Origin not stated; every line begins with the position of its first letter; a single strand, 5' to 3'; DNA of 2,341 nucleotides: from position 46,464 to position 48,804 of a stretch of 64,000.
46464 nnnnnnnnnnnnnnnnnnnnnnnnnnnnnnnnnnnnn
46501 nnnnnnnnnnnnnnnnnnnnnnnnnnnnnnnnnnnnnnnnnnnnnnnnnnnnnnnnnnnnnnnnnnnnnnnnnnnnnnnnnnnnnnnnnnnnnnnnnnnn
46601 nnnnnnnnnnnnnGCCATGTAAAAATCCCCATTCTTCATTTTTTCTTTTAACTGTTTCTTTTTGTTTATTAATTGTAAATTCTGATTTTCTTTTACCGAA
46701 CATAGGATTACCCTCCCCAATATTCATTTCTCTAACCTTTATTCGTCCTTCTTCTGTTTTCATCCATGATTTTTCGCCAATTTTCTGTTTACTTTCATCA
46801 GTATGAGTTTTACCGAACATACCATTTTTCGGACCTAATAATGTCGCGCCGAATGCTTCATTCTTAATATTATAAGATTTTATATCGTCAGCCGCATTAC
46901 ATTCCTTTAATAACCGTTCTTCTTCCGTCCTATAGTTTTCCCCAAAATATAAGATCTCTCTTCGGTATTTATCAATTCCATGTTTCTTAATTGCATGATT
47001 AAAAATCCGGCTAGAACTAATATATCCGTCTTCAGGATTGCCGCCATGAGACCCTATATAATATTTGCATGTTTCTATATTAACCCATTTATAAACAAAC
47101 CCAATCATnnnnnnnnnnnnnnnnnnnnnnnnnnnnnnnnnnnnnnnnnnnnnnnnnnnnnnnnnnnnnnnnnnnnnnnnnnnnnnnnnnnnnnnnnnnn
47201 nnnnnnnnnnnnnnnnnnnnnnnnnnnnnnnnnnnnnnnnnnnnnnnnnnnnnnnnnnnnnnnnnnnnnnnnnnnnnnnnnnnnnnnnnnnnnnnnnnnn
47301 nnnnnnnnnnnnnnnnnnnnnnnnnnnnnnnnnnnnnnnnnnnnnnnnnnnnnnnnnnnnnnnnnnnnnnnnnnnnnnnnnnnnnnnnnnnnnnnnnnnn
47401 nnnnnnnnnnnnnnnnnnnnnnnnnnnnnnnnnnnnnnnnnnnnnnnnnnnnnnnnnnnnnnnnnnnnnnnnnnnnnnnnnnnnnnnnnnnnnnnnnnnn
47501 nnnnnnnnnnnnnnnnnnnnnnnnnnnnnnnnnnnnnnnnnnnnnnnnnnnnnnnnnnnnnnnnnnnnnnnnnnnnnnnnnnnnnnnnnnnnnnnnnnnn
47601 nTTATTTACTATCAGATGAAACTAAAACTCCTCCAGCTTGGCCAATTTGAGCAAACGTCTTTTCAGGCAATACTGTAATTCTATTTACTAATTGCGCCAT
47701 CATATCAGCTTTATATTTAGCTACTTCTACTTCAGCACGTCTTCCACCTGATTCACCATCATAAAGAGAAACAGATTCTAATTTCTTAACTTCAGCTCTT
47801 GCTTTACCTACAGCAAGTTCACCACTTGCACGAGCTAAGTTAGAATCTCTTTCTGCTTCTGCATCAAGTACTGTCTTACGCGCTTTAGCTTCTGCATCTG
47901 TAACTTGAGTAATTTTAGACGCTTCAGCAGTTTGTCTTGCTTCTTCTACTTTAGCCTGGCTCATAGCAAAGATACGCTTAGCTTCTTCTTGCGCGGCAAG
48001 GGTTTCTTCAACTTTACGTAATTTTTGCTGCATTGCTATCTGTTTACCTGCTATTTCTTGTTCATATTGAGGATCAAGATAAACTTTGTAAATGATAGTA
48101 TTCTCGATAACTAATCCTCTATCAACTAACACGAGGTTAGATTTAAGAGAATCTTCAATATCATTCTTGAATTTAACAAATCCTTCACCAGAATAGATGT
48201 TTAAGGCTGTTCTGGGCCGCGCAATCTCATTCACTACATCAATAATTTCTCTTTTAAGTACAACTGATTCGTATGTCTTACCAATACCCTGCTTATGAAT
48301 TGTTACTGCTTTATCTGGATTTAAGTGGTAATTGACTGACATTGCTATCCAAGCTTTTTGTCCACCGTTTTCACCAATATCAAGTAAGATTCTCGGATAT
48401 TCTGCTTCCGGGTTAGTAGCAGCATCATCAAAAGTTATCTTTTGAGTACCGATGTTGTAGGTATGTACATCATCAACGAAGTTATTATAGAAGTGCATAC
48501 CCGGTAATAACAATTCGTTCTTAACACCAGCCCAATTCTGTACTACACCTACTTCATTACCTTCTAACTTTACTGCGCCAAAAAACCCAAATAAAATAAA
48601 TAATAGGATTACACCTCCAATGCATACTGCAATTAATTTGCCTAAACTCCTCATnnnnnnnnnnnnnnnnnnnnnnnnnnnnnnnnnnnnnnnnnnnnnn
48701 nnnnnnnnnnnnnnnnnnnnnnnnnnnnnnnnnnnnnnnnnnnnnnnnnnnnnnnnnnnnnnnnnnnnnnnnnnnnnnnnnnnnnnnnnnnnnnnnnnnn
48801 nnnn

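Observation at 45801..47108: GIY-YIG/NUMOD3 homing endonuclease fused in frame to a complete thymidylate-synthase-family enzyme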

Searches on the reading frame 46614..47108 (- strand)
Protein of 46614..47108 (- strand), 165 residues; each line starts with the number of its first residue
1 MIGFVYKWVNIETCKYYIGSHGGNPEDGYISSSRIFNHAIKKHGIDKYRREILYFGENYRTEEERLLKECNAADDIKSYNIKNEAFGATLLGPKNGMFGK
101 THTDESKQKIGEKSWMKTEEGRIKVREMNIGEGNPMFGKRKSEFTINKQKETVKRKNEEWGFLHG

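Call 24: find_homologous_proteins(query=window:46614-47108:-, max_evalue=0.00001)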
Query window:46614-47108:- (165 aa): 5 proteins with E <= 0.00001 among 26 candidates.
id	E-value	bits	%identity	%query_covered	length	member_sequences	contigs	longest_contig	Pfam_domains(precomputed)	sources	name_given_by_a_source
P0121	4.1e-33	133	52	84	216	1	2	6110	PF07460.17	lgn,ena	-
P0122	7.6e-33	132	52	84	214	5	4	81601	-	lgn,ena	-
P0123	3.5e-27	113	48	88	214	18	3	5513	PF07460.17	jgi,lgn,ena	jgi:hypothetical protein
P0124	7.8e-22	96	49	71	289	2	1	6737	PF07460.17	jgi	jgi:hypothetical protein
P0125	6.2e-7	47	32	66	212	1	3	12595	-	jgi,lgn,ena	jgi:hypothetical protein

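Call 26: find_encoding_contigs(protein=P0122, flank=4000, max_places=3)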
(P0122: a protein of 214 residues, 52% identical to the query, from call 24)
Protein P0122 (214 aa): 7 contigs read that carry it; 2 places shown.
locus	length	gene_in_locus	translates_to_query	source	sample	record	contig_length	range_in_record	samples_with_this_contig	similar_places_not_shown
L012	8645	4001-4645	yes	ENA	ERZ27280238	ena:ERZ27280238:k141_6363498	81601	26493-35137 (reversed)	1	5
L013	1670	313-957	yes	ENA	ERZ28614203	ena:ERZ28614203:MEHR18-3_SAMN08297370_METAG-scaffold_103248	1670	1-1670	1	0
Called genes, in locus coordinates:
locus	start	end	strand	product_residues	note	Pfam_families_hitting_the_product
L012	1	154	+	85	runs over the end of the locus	-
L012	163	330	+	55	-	-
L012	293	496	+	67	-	-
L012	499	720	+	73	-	-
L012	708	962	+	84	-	-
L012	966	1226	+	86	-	-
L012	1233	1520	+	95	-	-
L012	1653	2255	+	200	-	-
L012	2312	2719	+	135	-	PF06725:3D (weak)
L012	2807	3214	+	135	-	-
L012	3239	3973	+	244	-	PF00303:Thymidylat_synt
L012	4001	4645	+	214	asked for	-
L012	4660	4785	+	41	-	-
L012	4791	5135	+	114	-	-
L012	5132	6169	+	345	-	-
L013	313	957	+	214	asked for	-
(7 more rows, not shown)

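Call 27: find_encoding_contigs(protein=P0123, flank=4000, max_places=3)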
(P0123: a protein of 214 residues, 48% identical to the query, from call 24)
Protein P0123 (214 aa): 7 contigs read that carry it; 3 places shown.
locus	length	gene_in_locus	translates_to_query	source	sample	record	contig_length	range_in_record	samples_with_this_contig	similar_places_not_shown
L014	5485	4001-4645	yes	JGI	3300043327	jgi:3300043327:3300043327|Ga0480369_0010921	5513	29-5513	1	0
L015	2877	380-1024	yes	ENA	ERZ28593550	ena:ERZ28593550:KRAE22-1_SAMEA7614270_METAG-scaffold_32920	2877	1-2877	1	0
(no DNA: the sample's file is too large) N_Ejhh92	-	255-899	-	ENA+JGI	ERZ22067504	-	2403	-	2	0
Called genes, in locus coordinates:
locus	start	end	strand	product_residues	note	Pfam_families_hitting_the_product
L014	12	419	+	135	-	-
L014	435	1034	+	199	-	-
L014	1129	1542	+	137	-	-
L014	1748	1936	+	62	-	-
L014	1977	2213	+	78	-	-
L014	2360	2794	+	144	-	-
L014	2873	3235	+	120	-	-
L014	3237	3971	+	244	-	PF00303:Thymidylat_synt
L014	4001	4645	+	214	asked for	PF07460:NUMOD3 (faint)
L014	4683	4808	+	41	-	-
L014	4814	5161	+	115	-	-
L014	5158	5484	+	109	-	?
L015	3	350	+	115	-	?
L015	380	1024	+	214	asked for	PF07460:NUMOD3 (faint)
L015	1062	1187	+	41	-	-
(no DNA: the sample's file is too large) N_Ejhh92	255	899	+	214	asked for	PF07460:NUMOD3 (faint)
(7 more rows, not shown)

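Call 40: search_protein_representatives(protein=window:46614-47108:-)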
Query: 165 residues. Proteins with E-value up to 0.001 (for the whole library): 5164; up to 1e-10: 334; up to 1e-30: 4. The best 150 are listed.
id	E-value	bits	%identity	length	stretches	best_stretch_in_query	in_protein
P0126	6.1e-34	133.7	44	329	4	3-132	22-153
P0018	2.4e-33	131.7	48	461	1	2-163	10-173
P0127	1.0e-31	126.4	51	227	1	2-141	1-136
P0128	4.9e-31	124.2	45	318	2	2-156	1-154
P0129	1.7e-30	122.4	45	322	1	2-155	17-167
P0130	3.0e-29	118.4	47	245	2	2-101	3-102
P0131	6.1e-28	114.1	47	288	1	2-141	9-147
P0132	7.8e-28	113.8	45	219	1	3-152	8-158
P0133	2.3e-26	109.0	43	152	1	2-151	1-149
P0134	5.4e-26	107.8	41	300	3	1-159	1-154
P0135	1.7e-25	106.2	42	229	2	3-131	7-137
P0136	3.5e-25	105.2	43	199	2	1-121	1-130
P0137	8.2e-25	104.0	49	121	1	3-112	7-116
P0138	8.3e-24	100.7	45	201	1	2-147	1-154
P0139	9.0e-24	100.6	40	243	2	2-146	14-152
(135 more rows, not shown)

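Call 55: search_solved_structures(query=A3, max_evalue=1, show_alignments=4)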
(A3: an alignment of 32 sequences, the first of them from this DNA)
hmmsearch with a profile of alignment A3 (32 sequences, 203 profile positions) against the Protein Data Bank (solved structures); distinct sequences matched with E-value up to 1: 1.
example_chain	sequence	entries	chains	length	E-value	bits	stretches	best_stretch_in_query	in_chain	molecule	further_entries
1ln0_A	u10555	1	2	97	0.14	15.4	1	10-92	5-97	intron-associated endonuclease 1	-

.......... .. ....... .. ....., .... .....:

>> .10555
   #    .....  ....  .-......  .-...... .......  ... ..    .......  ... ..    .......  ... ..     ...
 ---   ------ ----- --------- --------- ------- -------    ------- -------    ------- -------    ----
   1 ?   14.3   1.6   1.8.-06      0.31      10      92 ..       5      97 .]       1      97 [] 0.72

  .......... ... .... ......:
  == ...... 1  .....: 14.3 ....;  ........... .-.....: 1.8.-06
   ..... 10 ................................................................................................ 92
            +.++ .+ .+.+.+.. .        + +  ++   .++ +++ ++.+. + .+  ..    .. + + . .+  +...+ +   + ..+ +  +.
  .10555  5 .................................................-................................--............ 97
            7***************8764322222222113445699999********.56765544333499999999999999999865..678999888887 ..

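Call 71: search_protein_families(library=pfam, proteins=[P0122, P0129, P0131], max_evalue=0.01)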
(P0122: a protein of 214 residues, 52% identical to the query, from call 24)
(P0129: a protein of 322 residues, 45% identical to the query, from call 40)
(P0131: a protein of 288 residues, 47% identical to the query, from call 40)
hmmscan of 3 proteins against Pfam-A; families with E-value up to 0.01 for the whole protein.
P0122 (214 aa): 1 family
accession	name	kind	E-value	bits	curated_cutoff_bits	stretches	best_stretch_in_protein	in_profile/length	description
PF07460.16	NUMOD3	-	0.0019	18.5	20.4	0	125-135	17-27/37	NUMOD3 motif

P0129 (322 aa): 11 families
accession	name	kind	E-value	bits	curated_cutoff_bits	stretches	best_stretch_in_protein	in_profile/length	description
PF13936.12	HTH_38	-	2.1e-06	27.8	27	1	253-280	15-42/44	Helix-turn-helix domain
PF13384.12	HTH_23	-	2.1e-06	27.8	24.6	1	254-280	13-39/50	Homeodomain-like domain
PF02796.21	HTH_7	-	0.00012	22.6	23.8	1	253-279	16-42/45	Helix-turn-helix domain of resolvase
PF08279.18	HTH_11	-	0.00034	20.9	25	1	257-280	14-37/55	HTH domain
PF08281.18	Sigma70_r4_2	-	0.0004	20.4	25.7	1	247-279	14-47/54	Sigma-70, region 4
PF13309.12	HTH_22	-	0.00062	20.2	29.6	1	224-280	2-63/63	HTH domain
PF19835.5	SegE_GIY-YIG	-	0.00065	20.4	25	0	14-35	14-35/123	Putative endonuclease segE, GIY-YIG domain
PF13551.12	HTH_29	-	0.00074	20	28.1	1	254-281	7-35/64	Winged helix-turn helix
PF13518.12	HTH_28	-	0.0019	18.7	25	1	254-277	8-31/52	Helix-turn-helix domain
PF14493.12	HTH_40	-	0.0032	18.2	27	0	249-279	3-33/89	Helix-turn-helix domain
PF03683.19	UPF0175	-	0.0036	17.4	27.9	1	238-286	12-61/75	Uncharacterised protein family (UPF0175)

P0131 (288 aa): 2 families
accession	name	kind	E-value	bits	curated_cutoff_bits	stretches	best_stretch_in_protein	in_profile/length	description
PF07460.16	NUMOD3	-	0.0027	18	20.4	0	132-146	13-27/37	NUMOD3 motif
PF19835.5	SegE_GIY-YIG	-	0.0061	17.2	25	0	8-28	16-36/123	Putative endonuclease segE, GIY-YIG domain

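Call 72: predict_structure(alignment_id=A4)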
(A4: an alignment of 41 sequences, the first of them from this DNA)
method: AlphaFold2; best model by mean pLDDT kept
length: 165 residues; sequences in the alignment: 41
mean_pLDDT: 92.1   pTM: 0.62
mean pLDDT of the five models: 92.1, 91.5, 91.2, 91.2, 91.1
residues with pLDDT >= 90: 128; 70-90: 29; 50-70: 8; < 50: 0
segments of 3 or more residues with pLDDT < 50: none
pLDDT, mean of each block of 10 residues (from residue 1): 97 98 96 96 98 97 97 98 80 88 93 85 92 93 95 86 61
secondary structure, 60 per line:
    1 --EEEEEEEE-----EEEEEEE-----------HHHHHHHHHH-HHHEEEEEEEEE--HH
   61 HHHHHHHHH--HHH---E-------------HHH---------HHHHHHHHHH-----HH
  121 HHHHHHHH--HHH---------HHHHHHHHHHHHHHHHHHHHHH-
elements in order: E3-10 E16-22 H34-43 E48-56 H59-69 H104-113 H119-128 H143-164

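Call 75: fold_search(model_id=the predicted structure, library=pdb)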
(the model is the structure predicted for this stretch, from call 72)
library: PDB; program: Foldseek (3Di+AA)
matches with E <= 10: 37; with E <= 0.001: 1
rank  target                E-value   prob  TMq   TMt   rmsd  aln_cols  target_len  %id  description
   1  1mk0                  8.5e-04  1.00  0.39  0.62   4.8       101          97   25  catalytic domain of intron endonuclease I-TevI, E75A mutant (released 2002-10-30)
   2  1ln0_B                1.1e-02  1.00  0.38  0.61   4.1        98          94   23  Structure of the Catalytic Domain of Homing Endonuclease I-TevI (released 2002-10-30)
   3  1ln0_A                3.1e-02  1.00  0.37  0.60   3.9        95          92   23  Structure of the Catalytic Domain of Homing Endonuclease I-TevI (released 2002-10-30)
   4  8arv_B                2.7e+00  0.02  0.13  0.10  11.1        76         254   13  Structure of the EAL domain of BifA from Pseudomonas aeruginosa (released 2023-04-12)
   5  1x87_A                2.9e+00  0.04  0.18  0.07  12.5        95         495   14  2.4A X-ray structure of Urocanase protein complexed with NAD (released 2004-10-05)
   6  2le2_MODEL_1_A        3.7e+00  0.03  0.13  0.29   7.8        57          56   16  Novel dimeric structure of phage phi29-encoded protein p56: Insights into Uracil-DNA glycosylase inhibition (released 2011-09-28)
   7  8a22_Yd               3.9e+00  0.02  0.13  0.21  12.8       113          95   12  Structure of the mitochondrial ribosome from Polytomella magna (released 2022-11-16)
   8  2jvu_MODEL_1_A        4.5e+00  0.07  0.21  0.31   5.0        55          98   16  Solution Structure of Dispersin from Enteroaggregative Escherichia coli (released 2008-02-12)
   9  8jms                  4.8e+00  0.01  0.08  0.07  12.6        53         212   21  Crystal structure of BelL from Streptomyces cavourensis (released 2024-06-05)
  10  6mlu_A                5.1e+00  0.01  0.11  0.12  14.1        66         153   11  Cryo-EM structure of lipid droplet formation protein Seipin/BSCL2 (released 2018-10-17)
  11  4njc_E                5.4e+00  0.03  0.12  0.30   7.2        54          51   13  RNA Polymerase interacting protein YkzG from Geobacillus stearothermophilus (released 2014-08-20)
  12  7f1w_C                5.4e+00  0.02  0.13  0.07  12.2        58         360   17  X-ray crystal structure of visual arrestin complexed with inositol hexaphosphate (released 2021-10-27)
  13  9znf_AO               5.4e+00  0.02  0.13  0.28   8.4        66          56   12  Cryo-EM structure of the Methanosarcina acetivorans 70S ribosome in complex with SriA and SriB (released 2026-01-28)
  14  8jft_C                6.2e+00  0.04  0.14  0.20   5.8        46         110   22  Cryo-EM structure of SaCas9-AcrIIA15 CTD-sgRNA complex (released 2024-02-28)
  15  9dnx_B                6.2e+00  0.04  0.21  0.26  11.1        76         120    8  Human ClC-3:TMEM9, TMEM9 Protomer A and B: Complete (released 2025-04-02)
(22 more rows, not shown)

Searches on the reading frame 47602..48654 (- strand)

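Call 33: search_protein_families(library=pfam, proteins=[window:47602-48654:-], max_evalue=0.001)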
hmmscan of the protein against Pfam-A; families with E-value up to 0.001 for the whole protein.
window:47602-48654:- (350 aa): 1 family
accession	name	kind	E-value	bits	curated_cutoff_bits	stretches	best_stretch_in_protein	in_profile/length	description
PF01145.31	Band_7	-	3.3e-16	60.3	23.6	1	30-223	3-170/176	SPFH domain / Band 7 family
